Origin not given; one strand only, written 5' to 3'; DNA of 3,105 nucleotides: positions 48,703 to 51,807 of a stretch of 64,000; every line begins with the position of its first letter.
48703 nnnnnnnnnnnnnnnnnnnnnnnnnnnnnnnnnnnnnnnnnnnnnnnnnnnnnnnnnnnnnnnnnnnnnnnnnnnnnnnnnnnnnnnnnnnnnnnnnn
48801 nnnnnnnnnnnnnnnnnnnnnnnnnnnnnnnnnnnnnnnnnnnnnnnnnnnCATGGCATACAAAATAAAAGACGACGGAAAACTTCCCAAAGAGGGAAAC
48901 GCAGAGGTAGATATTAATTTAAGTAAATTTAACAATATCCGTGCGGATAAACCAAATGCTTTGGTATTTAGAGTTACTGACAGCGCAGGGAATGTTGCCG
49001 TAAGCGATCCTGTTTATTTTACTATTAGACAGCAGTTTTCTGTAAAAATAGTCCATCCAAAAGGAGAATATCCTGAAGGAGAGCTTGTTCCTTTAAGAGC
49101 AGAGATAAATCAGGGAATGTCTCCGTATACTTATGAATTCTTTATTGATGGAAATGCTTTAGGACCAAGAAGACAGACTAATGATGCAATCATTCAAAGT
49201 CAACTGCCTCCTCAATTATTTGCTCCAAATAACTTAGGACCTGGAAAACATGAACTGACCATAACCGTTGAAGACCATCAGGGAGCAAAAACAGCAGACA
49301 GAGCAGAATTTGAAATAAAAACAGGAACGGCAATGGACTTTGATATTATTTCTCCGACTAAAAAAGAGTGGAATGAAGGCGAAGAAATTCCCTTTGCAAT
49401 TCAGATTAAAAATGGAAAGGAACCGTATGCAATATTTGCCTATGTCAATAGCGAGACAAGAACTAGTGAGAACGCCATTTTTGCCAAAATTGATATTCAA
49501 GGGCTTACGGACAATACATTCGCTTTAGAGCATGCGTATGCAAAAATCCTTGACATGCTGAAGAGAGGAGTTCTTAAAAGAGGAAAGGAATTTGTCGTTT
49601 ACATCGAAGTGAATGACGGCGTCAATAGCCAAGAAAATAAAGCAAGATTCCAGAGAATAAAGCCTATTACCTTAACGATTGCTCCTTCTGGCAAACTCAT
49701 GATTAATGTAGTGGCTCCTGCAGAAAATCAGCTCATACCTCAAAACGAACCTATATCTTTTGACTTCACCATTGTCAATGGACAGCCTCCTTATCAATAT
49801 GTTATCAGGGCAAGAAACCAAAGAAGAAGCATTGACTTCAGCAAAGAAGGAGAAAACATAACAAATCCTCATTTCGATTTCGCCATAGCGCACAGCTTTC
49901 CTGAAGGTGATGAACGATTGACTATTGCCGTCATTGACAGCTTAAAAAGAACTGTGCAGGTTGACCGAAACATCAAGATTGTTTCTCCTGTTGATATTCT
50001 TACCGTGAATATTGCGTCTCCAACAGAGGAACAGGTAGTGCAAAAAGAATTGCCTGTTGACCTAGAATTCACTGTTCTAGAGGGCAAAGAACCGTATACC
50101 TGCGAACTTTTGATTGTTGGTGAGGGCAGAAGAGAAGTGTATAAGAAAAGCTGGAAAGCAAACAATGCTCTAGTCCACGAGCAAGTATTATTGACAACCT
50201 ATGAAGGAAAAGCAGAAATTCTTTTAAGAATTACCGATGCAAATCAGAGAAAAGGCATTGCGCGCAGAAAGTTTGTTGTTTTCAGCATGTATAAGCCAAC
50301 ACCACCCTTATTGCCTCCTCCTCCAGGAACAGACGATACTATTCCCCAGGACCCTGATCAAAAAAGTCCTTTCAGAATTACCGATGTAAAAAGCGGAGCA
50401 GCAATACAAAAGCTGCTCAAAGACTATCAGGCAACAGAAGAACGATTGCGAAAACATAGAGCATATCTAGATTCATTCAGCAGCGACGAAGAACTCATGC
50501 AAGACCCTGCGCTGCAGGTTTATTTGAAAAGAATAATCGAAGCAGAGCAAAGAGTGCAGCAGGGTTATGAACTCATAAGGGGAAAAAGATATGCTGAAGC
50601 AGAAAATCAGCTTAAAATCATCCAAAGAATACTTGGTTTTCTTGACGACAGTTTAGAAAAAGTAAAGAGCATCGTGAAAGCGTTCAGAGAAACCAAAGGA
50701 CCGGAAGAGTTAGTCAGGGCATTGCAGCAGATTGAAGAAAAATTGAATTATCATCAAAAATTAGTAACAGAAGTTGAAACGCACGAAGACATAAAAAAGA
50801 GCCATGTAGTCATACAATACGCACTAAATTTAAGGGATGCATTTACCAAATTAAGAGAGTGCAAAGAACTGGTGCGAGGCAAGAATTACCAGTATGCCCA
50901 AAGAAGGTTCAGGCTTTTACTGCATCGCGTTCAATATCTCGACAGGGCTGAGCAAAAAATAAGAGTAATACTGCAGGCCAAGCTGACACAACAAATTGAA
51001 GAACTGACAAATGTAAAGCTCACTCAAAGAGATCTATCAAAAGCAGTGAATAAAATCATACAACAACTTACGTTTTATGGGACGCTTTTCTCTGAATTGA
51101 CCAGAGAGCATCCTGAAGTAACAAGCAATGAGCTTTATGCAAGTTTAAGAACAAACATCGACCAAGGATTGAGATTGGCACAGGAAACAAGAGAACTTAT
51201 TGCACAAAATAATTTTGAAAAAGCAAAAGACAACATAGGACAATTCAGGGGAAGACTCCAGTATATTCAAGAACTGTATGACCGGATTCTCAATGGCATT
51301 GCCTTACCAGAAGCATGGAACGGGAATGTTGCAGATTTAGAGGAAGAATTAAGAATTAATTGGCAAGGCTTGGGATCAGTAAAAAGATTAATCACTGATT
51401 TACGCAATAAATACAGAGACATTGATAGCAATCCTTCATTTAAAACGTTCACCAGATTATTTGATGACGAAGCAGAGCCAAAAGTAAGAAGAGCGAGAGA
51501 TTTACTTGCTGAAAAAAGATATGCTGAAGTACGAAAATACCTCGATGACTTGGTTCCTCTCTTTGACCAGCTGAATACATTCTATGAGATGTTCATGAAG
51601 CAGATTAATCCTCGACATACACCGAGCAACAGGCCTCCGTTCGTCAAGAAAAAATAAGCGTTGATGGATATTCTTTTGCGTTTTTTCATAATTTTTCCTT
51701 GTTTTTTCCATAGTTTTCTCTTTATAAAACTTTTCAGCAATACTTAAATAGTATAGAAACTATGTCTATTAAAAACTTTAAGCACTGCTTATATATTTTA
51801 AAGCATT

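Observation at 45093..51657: Modular surface-protein family: one conserved about 190-aa membrane-anchor module fused to either a coiled coil or collagen-like plus Ig-like repeats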

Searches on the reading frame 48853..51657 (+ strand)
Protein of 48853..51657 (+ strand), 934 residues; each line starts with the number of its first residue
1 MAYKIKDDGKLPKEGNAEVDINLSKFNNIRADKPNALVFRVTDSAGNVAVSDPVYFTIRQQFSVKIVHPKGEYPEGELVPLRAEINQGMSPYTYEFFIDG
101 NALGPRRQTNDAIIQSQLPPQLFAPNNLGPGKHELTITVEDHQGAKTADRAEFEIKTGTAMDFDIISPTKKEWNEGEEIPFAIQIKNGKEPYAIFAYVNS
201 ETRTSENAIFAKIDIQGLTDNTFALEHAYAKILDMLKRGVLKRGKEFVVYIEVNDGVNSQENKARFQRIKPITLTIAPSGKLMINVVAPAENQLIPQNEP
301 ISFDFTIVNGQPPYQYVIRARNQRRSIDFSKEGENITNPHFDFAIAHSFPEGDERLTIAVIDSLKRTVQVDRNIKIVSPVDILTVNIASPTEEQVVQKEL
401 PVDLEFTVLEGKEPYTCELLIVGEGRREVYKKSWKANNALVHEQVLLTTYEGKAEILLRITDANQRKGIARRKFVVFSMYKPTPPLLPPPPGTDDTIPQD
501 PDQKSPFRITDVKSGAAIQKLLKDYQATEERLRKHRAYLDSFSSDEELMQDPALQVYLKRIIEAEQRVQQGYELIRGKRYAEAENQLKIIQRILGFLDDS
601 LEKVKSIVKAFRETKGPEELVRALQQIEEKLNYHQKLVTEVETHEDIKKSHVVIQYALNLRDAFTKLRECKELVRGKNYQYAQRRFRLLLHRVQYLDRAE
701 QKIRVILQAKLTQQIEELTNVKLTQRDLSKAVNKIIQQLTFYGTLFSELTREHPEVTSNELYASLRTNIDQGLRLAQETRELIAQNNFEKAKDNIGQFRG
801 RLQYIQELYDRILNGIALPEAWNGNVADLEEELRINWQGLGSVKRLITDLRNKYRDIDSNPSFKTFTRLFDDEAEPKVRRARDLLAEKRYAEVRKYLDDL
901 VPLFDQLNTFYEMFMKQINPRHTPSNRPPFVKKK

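Call 4: search_protein_families(library=pfam, proteins=[window:48853-51657:+], max_evalue=0.1)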
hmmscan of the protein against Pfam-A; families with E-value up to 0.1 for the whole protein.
window:48853-51657:+ (934 aa): 5 families
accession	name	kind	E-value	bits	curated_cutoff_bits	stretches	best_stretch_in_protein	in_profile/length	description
PF19077.6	Big_13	-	0.00056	20.8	27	0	31-58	73-100/102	Bacterial Ig-like domain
PF15418.12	DUF4625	-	0.004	17.9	27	0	124-155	99-130/131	Domain of unknown function (DUF4625)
PF06109.18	HlyE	-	0.031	14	25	1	575-645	229-301/333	Haemolysin E (HlyE)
PF00482.28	T2SSF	-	0.04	14.3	25.2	0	725-784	28-86/125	Type II secretion system (T2SS), protein F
PF22872.1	DUF7018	-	0.07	13.8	27.8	0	599-643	44-88/116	Domain of unknown function (DUF7018)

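Call 27: search_protein_families(library=ncbifam, proteins=[window:48853-51657:+], max_evalue=0.1)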
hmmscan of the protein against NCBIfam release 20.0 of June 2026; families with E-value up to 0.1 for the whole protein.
window:48853-51657:+ (934 aa): 2 families
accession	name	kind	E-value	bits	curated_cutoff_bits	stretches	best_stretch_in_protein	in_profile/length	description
NF003344.0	PRK04358.1-5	equivalog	0.019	14.3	241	0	760-802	88-130/194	hypothetical protein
TIGR03875.1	RNA_lig_partner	hypoth_equivalog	0.03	13.8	95.3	0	803-856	95-148/206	RNA ligase partner protein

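Call 56: search_protein_families(library=phrogs, proteins=[window:48853-51657:+], max_evalue=0.01)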
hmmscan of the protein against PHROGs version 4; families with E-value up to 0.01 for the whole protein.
window:48853-51657:+ (934 aa): 1 family
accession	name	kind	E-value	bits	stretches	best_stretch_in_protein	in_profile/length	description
phrog_2973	-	head and packaging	0.00078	19.9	0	48-104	104-151/310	Hoc-like head decoration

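Call 92: search_solved_structures(query=window:48853-51657:+, max_evalue=0.1)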
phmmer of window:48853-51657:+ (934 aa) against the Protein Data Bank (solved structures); distinct sequences matched with E-value up to 0.1: 0.

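Call 95: list_cluster_members(proteins=[P0002, P0003, window:48853-51657:+, window:46911-47525:+, window:47724-48851:+])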
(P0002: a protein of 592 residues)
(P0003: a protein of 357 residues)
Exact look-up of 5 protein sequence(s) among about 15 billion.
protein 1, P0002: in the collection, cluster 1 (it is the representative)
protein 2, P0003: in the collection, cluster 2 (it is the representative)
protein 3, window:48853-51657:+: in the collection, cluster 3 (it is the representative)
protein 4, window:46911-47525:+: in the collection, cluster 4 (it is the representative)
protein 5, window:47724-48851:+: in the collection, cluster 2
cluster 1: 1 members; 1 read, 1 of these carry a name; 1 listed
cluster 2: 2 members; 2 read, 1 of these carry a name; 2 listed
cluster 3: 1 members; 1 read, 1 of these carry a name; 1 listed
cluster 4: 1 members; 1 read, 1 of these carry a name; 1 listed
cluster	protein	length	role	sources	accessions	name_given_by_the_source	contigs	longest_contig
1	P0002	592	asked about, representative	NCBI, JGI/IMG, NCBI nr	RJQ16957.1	hypothetical protein C4573_02755 [Candidatus Woesearchaeota archaeon] | MAG: hypothetical protein C4573_02755 [Candidatus Woesearchaeota archaeon]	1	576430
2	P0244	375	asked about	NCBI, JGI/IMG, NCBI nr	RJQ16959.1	hypothetical protein C4573_02765 [Candidatus Woesearchaeota archaeon] | MAG: hypothetical protein C4573_02765 [Candidatus Woesearchaeota archaeon]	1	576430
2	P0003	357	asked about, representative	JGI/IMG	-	-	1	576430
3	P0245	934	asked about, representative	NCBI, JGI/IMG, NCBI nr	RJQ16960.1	hypothetical protein C4573_02770 [Candidatus Woesearchaeota archaeon] | MAG: hypothetical protein C4573_02770 [Candidatus Woesearchaeota archaeon]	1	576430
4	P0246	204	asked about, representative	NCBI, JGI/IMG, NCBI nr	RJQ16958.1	hypothetical protein C4573_02760 [Candidatus Woesearchaeota archaeon] | MAG: hypothetical protein C4573_02760 [Candidatus Woesearchaeota archaeon]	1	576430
